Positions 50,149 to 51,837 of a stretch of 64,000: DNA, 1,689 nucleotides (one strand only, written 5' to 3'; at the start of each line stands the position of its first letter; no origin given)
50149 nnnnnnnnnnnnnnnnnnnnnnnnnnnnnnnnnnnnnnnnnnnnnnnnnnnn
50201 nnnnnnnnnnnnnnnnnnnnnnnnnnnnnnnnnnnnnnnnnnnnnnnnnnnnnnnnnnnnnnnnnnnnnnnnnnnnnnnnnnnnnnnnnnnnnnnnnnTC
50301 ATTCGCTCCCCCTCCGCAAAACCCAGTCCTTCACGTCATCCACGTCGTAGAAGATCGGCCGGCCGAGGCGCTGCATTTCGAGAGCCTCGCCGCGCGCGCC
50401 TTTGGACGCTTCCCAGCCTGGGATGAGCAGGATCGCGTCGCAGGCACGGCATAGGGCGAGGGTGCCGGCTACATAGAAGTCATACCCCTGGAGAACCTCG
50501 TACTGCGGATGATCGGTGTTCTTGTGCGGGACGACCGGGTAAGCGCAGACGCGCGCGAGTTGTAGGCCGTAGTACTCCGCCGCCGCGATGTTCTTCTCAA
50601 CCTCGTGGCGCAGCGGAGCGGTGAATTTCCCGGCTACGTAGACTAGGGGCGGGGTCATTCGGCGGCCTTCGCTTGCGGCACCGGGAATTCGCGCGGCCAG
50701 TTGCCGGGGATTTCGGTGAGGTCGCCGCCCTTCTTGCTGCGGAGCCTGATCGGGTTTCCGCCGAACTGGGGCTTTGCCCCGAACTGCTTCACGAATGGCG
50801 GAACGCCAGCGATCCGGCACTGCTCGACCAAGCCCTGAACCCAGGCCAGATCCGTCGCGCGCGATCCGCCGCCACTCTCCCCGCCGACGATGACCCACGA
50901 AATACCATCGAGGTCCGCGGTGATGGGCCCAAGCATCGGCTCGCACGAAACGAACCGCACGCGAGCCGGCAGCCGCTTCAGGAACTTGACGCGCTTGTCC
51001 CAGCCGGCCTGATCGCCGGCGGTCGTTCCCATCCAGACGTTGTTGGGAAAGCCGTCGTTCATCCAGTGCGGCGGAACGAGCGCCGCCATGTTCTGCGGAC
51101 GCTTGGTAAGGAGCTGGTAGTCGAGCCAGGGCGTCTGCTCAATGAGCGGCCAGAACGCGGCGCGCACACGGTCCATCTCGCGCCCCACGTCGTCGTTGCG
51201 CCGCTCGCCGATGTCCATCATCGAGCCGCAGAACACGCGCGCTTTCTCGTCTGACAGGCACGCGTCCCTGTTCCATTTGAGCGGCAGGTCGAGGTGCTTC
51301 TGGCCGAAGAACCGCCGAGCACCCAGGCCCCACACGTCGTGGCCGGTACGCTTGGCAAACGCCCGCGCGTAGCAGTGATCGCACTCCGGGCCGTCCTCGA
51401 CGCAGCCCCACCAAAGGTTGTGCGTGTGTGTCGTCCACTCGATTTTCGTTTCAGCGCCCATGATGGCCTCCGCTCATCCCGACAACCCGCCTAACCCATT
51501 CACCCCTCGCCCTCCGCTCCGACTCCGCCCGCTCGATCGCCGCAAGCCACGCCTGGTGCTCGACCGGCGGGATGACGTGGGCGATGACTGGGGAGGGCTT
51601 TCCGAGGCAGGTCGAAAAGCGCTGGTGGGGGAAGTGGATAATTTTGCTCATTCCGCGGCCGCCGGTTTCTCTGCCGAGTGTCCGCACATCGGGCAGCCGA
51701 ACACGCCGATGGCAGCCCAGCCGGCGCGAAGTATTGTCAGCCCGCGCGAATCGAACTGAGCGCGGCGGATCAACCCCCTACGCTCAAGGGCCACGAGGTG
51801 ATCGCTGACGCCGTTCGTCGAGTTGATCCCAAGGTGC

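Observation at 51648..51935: LexA DNA-binding domain without the autocleavage domain, adjacent to int/xis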

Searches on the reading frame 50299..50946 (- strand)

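Call 3: search_protein_families(library=pfam, proteins=[window:50299-50946:-], max_evalue=0.01)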
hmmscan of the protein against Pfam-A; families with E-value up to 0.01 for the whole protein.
window:50299-50946:- (215 aa): 2 families
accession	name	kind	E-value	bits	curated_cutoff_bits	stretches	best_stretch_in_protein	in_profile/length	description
PF14359.12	DUF4406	-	3.9e-07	30.8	22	1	102-200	3-91/91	Domain of unknown function (DUF4406)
PF24963.1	DUF7768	-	0.00037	21.2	26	1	101-200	2-97/98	Domain of unknown function (DUF7768)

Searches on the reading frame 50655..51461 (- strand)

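Call 3: search_protein_families(library=pfam, proteins=[window:50655-51461:-], max_evalue=0.01)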
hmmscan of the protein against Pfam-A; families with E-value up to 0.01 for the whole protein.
window:50655-51461:- (268 aa): 1 family
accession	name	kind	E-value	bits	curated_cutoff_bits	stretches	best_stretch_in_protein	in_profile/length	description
PF07505.17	DUF5131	-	4.6e-60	203.6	28.9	1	4-229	1-217/243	Protein of unknown function (DUF5131)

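Call 87: search_protein_families(library=padloc, proteins=[window:50655-51461:-], max_evalue=0.01)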
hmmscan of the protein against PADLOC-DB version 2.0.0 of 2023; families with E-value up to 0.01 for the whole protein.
window:50655-51461:- (268 aa): 2 families
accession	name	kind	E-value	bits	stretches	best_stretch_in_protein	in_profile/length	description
PDLC04639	PDC-M41B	-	7.5e-45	151.2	1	3-231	2-216/241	-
PDLC04569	PDC-M30B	-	6.3e-42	141.8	1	3-235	2-215/241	-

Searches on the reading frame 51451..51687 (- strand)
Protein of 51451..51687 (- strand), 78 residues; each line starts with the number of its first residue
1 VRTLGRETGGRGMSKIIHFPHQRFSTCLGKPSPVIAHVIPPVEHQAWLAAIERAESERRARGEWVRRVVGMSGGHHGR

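Call 6: search_protein_families(library=phrogs, proteins=[window:51451-51687:-], max_evalue=0.01)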
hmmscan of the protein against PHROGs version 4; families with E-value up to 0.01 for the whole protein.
window:51451-51687:- (78 aa): 0 families

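Call 80: search_protein_families(library=pfam, proteins=[window:51451-51651:-], max_evalue=0.01)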
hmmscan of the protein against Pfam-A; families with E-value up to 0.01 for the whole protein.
window:51451-51651:- (66 aa): 0 families

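Call 87: search_protein_families(library=padloc, proteins=[window:51451-51651:-], max_evalue=0.01)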
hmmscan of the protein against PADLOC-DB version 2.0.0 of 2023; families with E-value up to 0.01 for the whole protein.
window:51451-51651:- (66 aa): 0 families

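Call 88: search_protein_families(library=ncbifam, proteins=[window:51451-51651:-], max_evalue=0.01)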
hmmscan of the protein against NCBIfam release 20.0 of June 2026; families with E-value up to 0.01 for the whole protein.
window:51451-51651:- (66 aa): 0 families
